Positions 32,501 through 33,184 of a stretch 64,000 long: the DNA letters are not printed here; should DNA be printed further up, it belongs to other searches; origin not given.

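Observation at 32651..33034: AhpD/CMD-fold protein with CEPC and a terminal Cys-Cys embedded in the mer operon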

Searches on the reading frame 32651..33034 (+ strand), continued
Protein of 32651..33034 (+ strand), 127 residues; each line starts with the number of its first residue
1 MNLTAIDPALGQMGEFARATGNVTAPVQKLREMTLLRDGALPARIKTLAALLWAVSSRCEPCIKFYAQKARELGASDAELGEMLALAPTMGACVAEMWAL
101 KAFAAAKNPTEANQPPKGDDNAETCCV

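Call 15: get_annotated_region(hit=H9, flank=6000)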
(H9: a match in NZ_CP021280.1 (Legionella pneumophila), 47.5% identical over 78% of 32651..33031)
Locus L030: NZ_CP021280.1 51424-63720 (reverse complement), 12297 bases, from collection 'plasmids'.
description: Legionella pneumophila subsp. fraseri strain F-4198 plasmid unnamed, complete sequence
organism: Legionella pneumophila (NCBI taxid 91892)
taxonomy: Bacteria; Pseudomonadota; Gammaproteobacteria; Legionellales; Legionellaceae; Legionella; Legionella pneumophila
host: -; source: protozoa,bulk water sample from a shower; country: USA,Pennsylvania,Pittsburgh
typing (MOB-suite, as given by PLSDB): conjugative; replicon rep_cluster_522; relaxase MOBF; mating-pair formation MPF_F
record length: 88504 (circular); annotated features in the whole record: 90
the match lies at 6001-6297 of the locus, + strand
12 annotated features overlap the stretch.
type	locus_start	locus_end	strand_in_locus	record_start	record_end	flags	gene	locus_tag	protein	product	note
CDS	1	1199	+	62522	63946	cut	-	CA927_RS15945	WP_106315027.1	FAD-dependent oxidoreductase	-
CDS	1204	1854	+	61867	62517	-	-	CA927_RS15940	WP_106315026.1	CDP-alcohol phosphatidyltransferase family protein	GO:0008654 - phospholipid biosynthetic process [Evidence IEA]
CDS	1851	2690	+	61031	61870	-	-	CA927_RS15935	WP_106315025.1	DUF547 domain-containing protein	-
CDS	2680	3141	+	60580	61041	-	-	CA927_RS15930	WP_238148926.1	hypothetical protein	-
CDS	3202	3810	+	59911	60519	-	-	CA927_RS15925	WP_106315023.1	carboxymuconolactone decarboxylase family protein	-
CDS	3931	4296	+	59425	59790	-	-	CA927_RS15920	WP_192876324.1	hypothetical protein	-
CDS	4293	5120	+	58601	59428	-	-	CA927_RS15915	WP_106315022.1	DUF692 domain-containing protein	-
CDS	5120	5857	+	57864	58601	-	-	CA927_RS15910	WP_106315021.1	putative DNA-binding domain-containing protein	-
CDS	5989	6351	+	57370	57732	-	-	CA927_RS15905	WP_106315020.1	carboxymuconolactone decarboxylase family protein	-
CDS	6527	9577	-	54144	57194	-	-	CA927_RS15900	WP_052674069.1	Tn3 family transposase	-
CDS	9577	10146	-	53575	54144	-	-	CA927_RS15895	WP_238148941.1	tyrosine-type recombinase/integrase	GO:0015074 - DNA integration [Evidence IEA]; GO:0006310 - DNA recombination [Evidence IEA]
CDS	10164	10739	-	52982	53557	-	-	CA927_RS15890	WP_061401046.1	tyrosine-type recombinase/integrase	GO:0015074 - DNA integration [Evidence IEA]; GO:0006310 - DNA recombination [Evidence IEA]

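Call 28: find_encoding_contigs(protein=P0001, flank=10000, max_places=3)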
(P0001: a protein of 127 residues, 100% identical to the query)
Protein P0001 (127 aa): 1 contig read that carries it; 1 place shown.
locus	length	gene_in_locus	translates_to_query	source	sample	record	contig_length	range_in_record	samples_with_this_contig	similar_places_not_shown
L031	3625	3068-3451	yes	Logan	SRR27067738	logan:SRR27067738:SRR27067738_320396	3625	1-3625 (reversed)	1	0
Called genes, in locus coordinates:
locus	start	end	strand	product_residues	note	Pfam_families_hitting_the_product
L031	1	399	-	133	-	?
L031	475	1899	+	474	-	PF01406:tRNA-synt_1e, PF00133:tRNA-synt_1 (faint), PF09334:tRNA-synt_1g (weak), PF09190:DALR_2, PF23493:CysS_C (weak)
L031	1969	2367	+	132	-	PF00376:MerR, PF13411:MerR_1, PF09278:MerR-DNA-bind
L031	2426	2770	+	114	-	PF02411:MerT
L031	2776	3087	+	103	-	PF00403:HMA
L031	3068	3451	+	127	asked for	PF02627:CMD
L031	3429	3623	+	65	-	?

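Call 29: find_encoding_contigs(protein=P0091, flank=6000, max_places=4)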
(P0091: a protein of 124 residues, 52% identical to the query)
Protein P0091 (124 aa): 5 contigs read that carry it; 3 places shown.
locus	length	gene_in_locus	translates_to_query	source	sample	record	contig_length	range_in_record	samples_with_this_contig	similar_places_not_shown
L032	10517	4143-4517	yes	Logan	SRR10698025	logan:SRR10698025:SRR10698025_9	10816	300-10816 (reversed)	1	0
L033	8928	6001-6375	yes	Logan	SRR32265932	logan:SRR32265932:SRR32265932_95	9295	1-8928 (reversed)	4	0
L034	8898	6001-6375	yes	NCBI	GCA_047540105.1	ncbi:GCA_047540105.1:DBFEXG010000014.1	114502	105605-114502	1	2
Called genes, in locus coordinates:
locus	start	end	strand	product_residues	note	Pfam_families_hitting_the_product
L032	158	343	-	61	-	-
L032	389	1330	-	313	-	PF01526:DDE_Tnp_Tn3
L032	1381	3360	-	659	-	PF13700:DUF4158, PF01526:DDE_Tnp_Tn3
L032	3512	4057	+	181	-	PF00239:Resolvase, PF13936:HTH_38 (faint), PF02796:HTH_7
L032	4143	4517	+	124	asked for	PF02627:CMD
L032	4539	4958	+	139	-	PF00376:MerR, PF13411:MerR_1, PF09278:MerR-DNA-bind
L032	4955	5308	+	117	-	PF02411:MerT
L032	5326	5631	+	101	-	PF00403:HMA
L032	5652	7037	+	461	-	PF01266:DAO (faint), PF03486:HI0933_like (faint), PF07992:Pyr_redox_2, PF13738:Pyr_redox_3, PF00070:Pyr_redox, PF02852:Pyr_redox_dim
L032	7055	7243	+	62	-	PF11809:DUF3330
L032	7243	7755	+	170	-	PF03203:MerC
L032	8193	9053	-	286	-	PF01526:DDE_Tnp_Tn3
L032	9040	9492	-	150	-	-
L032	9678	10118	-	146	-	PF05406:WGR (weak)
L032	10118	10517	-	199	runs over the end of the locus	PF00589:Phage_integrase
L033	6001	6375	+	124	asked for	PF02627:CMD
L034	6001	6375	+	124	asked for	PF02627:CMD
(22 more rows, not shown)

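Call 30: find_encoding_contigs(protein=P0105, flank=6000, max_places=3)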
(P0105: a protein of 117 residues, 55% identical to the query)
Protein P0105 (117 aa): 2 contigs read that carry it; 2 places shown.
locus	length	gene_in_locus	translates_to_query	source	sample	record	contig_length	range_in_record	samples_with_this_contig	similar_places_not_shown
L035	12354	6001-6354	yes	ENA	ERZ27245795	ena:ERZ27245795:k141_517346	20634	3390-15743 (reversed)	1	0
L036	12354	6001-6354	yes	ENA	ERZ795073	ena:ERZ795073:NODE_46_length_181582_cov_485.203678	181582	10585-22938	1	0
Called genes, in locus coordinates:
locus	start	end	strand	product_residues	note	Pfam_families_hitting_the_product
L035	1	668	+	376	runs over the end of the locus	PF07731:Cu-oxidase_2 (weak), PF07732:Cu-oxidase_3, PF00394:Cu-oxidase, PF07731:Cu-oxidase_2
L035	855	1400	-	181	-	-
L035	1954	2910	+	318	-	PF01547:SBP_bac_1 (faint), PF13531:SBP_bac_11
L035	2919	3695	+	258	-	PF00528:BPD_transp_1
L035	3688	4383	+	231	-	PF00005:ABC_tran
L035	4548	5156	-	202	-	-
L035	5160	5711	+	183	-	PF02411:MerT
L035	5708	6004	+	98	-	PF00403:HMA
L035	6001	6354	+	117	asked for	PF02627:CMD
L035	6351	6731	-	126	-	PF00376:MerR (weak), PF13411:MerR_1, PF09278:MerR-DNA-bind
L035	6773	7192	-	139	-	-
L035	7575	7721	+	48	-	-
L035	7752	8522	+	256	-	PF00486:Trans_reg_C (weak), PF03704:BTAD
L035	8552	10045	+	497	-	PF07732:Cu-oxidase_3, PF00394:Cu-oxidase, PF07731:Cu-oxidase_2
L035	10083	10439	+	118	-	-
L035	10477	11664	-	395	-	PF07690:MFS_1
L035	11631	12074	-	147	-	PF09828:ChrB_C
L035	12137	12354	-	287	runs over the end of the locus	PF07485:DUF1529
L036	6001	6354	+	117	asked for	PF02627:CMD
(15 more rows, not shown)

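Call 31: find_encoding_contigs(protein=P0102, flank=6000, max_places=4)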
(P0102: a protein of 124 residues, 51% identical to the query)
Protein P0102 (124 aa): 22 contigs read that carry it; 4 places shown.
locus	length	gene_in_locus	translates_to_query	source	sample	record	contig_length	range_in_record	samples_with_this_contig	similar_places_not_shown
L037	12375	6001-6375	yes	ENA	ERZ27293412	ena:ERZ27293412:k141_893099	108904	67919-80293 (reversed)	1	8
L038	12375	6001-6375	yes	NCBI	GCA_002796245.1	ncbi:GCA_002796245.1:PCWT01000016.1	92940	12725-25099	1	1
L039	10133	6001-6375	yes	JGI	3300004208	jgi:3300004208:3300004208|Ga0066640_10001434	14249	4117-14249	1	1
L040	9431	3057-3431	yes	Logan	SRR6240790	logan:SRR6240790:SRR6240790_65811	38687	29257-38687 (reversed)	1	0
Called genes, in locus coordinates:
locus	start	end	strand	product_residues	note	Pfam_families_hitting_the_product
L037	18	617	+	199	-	PF00440:TetR_N, PF16925:TetR_C_13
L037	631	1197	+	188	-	PF02627:CMD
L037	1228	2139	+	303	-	PF05708:Peptidase_C92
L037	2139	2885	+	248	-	PF09335:VTT_dom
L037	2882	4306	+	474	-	PF00890:FAD_binding_2 (faint), PF01262:AlaDh_PNT_C (faint), PF01266:DAO (faint), PF03486:HI0933_like (faint), PF07992:Pyr_redox_2, PF13738:Pyr_redox_3, PF00070:Pyr_redox, PF02852:Pyr_redox_dim, +1 more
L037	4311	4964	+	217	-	PF01066:CDP-OH_P_transf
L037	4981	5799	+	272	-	PF04784:DUF547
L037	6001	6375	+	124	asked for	PF02627:CMD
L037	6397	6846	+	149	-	PF00376:MerR, PF13411:MerR_1, PF09278:MerR-DNA-bind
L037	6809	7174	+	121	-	PF02411:MerT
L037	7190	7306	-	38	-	-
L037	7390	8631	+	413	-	PF02321:OEP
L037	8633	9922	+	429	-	PF19335:HMBD, PF25919:BSH_CusB, PF25869:3HB_CusB, PF25944:Beta-barrel_RND (weak), PF25954:Beta-barrel_RND_2, PF25967:RND-MFP_C (weak), PF25975:CzcB_C, PF25989:YknX_C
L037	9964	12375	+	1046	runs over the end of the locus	PF00873:ACR_tran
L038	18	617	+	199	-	PF00440:TetR_N, PF16925:TetR_C_13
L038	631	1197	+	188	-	PF02627:CMD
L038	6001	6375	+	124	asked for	PF02627:CMD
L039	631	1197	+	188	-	PF02627:CMD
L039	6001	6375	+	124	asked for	PF02627:CMD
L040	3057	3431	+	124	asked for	PF02627:CMD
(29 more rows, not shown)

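Call 32: find_encoding_contigs(protein=P0021, flank=6000, max_places=3)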
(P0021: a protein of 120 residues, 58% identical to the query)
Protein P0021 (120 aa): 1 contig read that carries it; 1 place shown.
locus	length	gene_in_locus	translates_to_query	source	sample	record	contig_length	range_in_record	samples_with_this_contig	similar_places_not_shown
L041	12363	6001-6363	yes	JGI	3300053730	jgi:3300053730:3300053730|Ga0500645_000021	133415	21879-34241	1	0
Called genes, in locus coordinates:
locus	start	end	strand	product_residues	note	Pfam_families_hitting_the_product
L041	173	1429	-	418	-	PF04542:Sigma70_r2, PF08281:Sigma70_r4_2, PF20239:DUF6596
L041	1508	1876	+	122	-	PF03795:YCII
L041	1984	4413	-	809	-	PF12704:MacB_PCD, PF02687:FtsX, PF12704:MacB_PCD, PF02687:FtsX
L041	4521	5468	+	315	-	PF05762:VWA_CoxE (faint), PF00092:VWA, PF13519:VWA_2, PF13768:VWA_3 (weak)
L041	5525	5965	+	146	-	PF00376:MerR, PF13411:MerR_1, PF09278:MerR-DNA-bind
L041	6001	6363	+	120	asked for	PF02627:CMD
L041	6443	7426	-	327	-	PF00561:Abhydrolase_1, PF12146:Hydrolase_4, PF12697:Abhydrolase_6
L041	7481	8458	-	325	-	PF08240:ADH_N, PF00107:ADH_zinc_N, PF13602:ADH_zinc_N_2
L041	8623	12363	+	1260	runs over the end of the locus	PF12704:MacB_PCD, PF02687:FtsX, PF12704:MacB_PCD (weak), PF02687:FtsX, PF07228:SpoIIE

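Call 33: predict_structure(alignment_id=A1)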
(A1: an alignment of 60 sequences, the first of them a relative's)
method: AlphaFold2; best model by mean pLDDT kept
length: 127 residues; sequences in the alignment: 60
mean_pLDDT: 88.8   pTM: 0.79
mean pLDDT of the five models: 88.8, 87.5, 85.8, 85.7, 75.5
residues with pLDDT >= 90: 102; 70-90: 6; 50-70: 12; < 50: 7
segments of 3 or more residues with pLDDT < 50: 118-122
pLDDT, mean of each block of 10 residues (from residue 1): 89 95 95 97 99 97 97 98 96 94 87 51 49
secondary structure, 60 per line:
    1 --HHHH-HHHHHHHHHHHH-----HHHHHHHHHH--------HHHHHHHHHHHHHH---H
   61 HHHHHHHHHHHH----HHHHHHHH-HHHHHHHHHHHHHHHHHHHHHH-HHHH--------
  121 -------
elements in order: H3-6 H8-19 H25-34 H43-56 H60-72 H77-84 H86-107 H109-112

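Call 35: search_solved_structures(query=A1, max_evalue=0.01, show_alignments=3)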
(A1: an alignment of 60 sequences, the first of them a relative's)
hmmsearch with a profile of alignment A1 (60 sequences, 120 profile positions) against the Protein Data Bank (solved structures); distinct sequences matched with E-value up to 0.01: 8.
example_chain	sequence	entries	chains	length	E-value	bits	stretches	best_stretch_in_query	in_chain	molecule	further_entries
5dik_A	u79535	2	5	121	5.3e-13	52.2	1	12-109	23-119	Alkyl hydroperoxide reductase AhpD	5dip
7y4r_A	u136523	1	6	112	8.8e-11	45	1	36-109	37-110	CMD domain-containing protein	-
1vke_A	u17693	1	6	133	2e-10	43.9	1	32-94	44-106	carboxymuconolactone decarboxylase family protein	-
1p8c_A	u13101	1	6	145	2.4e-10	43.6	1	32-94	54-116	conserved hypothetical protein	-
3bey_A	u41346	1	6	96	2.2e-09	40.5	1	24-90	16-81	Conserved protein O27018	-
2q0t_A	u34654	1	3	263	1.3e-06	31.5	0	36-97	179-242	Putative gamma-carboxymuconolactone decarboxylase subunit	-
2cwq_A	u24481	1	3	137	0.0039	20.3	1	37-88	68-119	hypothetical protein TTHA0727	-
4g9q_A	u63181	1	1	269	0.0084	19.3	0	40-85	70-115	4-carboxymuconolactone decarboxylase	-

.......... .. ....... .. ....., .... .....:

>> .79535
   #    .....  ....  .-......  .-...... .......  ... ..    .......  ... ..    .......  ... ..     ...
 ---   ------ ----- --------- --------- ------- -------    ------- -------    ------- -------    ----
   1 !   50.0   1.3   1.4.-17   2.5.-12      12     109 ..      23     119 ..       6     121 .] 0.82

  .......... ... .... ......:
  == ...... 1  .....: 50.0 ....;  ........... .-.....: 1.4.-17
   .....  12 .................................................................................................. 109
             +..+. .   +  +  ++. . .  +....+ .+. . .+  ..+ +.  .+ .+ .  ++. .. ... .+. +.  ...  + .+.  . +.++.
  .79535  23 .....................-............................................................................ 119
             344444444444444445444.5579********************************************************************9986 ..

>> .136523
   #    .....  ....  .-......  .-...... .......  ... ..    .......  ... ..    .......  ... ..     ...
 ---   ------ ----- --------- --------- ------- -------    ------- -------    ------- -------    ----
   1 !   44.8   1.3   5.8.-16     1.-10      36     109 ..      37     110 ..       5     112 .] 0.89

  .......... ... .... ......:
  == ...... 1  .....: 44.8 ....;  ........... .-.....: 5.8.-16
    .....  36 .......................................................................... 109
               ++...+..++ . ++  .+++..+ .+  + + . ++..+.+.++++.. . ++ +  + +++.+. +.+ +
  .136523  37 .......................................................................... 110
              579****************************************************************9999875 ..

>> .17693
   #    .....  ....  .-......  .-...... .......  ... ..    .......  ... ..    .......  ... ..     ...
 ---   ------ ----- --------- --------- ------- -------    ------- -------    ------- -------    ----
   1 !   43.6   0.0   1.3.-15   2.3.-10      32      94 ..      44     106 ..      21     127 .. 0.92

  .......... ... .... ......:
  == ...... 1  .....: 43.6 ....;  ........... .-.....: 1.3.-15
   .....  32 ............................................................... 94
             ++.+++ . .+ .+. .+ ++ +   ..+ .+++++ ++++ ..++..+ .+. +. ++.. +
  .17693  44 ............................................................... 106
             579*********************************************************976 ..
